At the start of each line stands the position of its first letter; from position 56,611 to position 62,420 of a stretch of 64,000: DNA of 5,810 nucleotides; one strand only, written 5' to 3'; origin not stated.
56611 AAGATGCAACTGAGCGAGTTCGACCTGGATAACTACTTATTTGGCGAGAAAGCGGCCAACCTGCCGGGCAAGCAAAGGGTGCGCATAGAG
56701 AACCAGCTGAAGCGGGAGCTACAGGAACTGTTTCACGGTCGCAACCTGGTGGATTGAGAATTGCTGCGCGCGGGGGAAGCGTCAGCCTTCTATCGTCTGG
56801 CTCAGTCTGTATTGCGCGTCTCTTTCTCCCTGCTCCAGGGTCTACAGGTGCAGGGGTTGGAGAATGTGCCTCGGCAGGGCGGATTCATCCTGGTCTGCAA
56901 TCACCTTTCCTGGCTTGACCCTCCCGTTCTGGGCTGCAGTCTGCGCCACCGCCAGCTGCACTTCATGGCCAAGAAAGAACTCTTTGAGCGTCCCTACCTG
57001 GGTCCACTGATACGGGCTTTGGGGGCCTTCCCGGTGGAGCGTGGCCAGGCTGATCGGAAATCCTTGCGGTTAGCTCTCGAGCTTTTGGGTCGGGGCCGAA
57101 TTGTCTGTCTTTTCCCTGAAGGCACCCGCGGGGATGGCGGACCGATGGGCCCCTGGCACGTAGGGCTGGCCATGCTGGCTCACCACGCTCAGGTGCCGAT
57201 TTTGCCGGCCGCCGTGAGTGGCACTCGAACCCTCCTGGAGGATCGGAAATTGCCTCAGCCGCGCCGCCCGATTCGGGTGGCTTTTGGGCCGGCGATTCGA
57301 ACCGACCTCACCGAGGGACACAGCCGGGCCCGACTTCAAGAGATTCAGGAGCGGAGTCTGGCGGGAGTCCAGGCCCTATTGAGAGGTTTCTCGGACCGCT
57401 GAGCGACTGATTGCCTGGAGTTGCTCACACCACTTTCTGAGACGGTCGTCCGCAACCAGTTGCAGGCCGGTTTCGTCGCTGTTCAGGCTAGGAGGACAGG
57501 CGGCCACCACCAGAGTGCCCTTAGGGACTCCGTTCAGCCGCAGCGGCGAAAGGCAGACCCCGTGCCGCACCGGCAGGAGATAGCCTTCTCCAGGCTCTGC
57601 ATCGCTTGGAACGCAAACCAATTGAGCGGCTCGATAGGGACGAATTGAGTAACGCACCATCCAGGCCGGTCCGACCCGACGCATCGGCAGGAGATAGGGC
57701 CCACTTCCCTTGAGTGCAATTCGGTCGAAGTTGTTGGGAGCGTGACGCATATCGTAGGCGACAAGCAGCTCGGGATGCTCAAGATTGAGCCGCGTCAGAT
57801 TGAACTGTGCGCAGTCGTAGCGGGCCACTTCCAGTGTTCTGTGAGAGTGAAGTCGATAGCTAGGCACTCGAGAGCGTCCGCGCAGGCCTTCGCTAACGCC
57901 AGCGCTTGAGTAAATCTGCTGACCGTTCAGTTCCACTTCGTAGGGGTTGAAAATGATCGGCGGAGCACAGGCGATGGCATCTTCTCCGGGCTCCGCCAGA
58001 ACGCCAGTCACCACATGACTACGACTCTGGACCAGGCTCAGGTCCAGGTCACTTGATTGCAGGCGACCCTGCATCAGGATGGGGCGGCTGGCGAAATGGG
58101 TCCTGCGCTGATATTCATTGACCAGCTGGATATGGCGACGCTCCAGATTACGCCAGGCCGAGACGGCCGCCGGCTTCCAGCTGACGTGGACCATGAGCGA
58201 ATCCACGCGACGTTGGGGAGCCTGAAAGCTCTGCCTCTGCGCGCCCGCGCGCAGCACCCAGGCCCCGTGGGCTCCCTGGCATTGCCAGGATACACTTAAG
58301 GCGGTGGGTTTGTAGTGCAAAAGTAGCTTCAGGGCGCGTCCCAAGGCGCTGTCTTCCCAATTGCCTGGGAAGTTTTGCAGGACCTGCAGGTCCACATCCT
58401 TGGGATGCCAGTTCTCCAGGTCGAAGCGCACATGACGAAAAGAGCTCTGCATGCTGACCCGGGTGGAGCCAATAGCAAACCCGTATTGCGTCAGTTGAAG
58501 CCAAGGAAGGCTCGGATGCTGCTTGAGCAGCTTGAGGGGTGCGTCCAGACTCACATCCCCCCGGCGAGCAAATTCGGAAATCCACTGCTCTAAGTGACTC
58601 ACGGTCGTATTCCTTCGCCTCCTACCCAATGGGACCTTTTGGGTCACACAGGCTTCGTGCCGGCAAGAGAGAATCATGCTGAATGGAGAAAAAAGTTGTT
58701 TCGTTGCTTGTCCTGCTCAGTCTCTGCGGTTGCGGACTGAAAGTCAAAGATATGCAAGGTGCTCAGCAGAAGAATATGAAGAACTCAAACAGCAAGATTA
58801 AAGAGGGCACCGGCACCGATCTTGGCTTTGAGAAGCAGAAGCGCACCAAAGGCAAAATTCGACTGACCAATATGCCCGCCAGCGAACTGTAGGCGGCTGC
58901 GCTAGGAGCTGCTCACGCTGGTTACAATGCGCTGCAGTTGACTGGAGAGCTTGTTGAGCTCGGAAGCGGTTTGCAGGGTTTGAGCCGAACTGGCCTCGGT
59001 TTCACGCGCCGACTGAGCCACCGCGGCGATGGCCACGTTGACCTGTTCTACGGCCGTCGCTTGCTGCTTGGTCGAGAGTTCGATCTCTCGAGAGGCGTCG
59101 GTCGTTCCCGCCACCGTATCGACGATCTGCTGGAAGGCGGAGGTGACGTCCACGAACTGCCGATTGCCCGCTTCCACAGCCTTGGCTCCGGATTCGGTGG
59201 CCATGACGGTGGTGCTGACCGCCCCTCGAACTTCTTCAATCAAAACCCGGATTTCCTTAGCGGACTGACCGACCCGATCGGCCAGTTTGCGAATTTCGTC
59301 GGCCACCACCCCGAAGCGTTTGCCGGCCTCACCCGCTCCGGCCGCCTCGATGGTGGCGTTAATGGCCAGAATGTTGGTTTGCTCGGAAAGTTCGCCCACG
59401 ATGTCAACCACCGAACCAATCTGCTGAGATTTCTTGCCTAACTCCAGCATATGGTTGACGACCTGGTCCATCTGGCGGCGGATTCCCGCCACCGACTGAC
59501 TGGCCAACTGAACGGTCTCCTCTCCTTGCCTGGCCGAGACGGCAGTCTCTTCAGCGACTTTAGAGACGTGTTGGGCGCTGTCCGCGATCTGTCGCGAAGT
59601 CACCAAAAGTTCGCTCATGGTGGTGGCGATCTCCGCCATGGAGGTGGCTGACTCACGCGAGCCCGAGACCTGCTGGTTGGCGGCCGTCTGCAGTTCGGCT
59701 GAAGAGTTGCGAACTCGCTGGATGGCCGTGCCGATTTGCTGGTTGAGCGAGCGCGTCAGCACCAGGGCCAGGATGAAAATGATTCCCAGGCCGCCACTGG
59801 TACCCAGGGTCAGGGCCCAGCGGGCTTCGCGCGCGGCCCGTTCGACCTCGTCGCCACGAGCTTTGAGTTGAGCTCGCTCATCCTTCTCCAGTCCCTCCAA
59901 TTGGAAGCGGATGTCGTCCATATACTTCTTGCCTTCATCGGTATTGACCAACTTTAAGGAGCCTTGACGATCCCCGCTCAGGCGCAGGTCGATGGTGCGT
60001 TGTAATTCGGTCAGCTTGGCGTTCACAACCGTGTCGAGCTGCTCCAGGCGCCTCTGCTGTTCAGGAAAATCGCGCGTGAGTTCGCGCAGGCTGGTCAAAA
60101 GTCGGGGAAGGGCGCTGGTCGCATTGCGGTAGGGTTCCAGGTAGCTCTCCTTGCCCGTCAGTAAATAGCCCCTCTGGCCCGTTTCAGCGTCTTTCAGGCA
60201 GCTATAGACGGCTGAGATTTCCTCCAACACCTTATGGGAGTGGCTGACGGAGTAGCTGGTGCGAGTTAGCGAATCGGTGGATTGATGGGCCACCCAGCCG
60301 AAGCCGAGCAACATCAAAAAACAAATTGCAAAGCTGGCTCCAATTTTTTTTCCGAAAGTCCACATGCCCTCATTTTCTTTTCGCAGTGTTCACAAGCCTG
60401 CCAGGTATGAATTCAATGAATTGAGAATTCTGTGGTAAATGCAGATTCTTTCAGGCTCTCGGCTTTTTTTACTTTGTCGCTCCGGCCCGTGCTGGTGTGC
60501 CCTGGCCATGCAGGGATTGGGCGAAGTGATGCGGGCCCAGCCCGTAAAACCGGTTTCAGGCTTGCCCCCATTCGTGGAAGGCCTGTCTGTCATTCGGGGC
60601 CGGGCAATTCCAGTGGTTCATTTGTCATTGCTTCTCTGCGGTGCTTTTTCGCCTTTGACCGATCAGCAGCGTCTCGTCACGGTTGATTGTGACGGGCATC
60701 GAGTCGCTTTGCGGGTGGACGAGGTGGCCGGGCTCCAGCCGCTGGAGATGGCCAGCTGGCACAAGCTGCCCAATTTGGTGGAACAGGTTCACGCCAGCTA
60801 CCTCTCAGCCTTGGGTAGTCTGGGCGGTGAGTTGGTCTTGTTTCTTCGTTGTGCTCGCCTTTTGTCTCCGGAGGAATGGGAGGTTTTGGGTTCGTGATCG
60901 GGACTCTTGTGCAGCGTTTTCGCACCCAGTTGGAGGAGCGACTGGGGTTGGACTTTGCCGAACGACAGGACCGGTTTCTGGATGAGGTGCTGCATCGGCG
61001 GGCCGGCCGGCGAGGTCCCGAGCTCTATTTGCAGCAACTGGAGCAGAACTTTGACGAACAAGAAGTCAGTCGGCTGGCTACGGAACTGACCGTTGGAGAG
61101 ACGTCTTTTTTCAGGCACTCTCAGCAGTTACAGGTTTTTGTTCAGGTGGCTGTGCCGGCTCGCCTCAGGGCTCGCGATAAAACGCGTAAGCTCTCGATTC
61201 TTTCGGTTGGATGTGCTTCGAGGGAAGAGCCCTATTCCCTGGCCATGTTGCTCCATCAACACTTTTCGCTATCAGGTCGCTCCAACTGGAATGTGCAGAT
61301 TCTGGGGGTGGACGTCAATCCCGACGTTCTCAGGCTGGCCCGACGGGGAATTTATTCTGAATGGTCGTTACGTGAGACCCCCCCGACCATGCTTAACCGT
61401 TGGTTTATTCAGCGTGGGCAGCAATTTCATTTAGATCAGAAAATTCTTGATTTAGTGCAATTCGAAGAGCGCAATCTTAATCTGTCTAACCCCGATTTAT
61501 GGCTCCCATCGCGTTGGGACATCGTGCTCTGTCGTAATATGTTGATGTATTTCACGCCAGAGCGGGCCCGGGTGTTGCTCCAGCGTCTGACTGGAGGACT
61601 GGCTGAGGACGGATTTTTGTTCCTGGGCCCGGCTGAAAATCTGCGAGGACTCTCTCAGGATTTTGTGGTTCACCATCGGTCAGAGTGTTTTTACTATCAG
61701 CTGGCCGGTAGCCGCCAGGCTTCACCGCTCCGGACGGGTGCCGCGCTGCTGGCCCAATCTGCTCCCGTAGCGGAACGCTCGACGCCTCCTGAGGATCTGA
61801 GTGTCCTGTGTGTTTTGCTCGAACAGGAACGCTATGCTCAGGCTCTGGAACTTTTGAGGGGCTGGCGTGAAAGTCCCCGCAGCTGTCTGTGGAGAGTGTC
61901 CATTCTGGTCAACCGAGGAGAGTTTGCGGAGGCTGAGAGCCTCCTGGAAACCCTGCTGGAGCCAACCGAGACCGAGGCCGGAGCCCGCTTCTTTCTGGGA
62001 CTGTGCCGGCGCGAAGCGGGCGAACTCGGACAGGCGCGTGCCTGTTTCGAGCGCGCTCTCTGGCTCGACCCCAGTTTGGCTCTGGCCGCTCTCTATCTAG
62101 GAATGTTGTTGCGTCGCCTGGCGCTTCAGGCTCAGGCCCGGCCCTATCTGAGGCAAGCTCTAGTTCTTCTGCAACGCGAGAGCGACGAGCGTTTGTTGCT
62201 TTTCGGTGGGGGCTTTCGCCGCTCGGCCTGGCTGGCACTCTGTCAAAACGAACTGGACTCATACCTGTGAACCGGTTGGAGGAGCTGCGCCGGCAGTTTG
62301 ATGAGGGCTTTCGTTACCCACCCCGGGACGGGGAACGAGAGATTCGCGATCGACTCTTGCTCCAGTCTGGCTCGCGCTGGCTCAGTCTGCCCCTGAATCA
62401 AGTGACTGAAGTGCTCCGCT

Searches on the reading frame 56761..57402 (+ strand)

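Call 7: search_protein_families(library=pfam, proteins=[window:56761-57402:+], max_evalue=0.01)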
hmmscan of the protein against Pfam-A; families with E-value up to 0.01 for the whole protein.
window:56761-57402:+ (213 aa): 1 family
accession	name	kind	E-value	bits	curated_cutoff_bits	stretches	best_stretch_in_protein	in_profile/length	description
PF01553.26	Acyltransferase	-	3.6e-33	114.6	23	1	28-153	2-132/132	Acyltransferase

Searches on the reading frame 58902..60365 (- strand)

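Call 7: search_protein_families(library=pfam, proteins=[window:58902-60365:-], max_evalue=0.01)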
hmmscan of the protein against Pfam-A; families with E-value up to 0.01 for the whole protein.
window:58902-60365:- (487 aa): 2 families
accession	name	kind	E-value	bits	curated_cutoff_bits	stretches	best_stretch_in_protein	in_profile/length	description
PF05227.19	CHASE3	-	4.9e-43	146.8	28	1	39-170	4-135/138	CHASE3 domain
PF00015.26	MCPsignal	-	1.2e-36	126.6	34.6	1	284-451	3-170/172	Methyl-accepting chemotaxis protein (MCP) signalling domain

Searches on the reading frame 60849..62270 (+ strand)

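Call 21: search_protein_families(library=pfam, proteins=[window:60849-62270:+], max_evalue=0.001)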
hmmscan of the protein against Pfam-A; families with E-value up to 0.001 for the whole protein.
window:60849-62270:+ (473 aa): 7 families
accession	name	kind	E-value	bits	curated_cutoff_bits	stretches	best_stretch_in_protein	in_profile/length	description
PF01739.24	CheR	-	8.5e-43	146.5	27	1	84-274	2-188/195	CheR methyltransferase, SAM binding domain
PF14559.12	TPR_19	-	3.5e-06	27.7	25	1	323-372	1-54/68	Tetratricopeptide repeat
PF13432.12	TPR_16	-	3.7e-05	24.5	32.7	1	352-407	6-61/65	Tetratricopeptide repeat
PF13181.12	TPR_8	-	4e-05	23.9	25.7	0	379-409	3-33/34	Tetratricopeptide repeat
PF07719.23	TPR_2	-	4.4e-05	23.7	27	0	379-408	3-32/34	Tetratricopeptide repeat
PF00515.34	TPR_1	-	0.00014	21.9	27.8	0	381-409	5-33/34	Tetratricopeptide repeat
PF08242.18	Methyltransf_12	-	0.00045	21.3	30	0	195-257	41-98/98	Methyltransferase domain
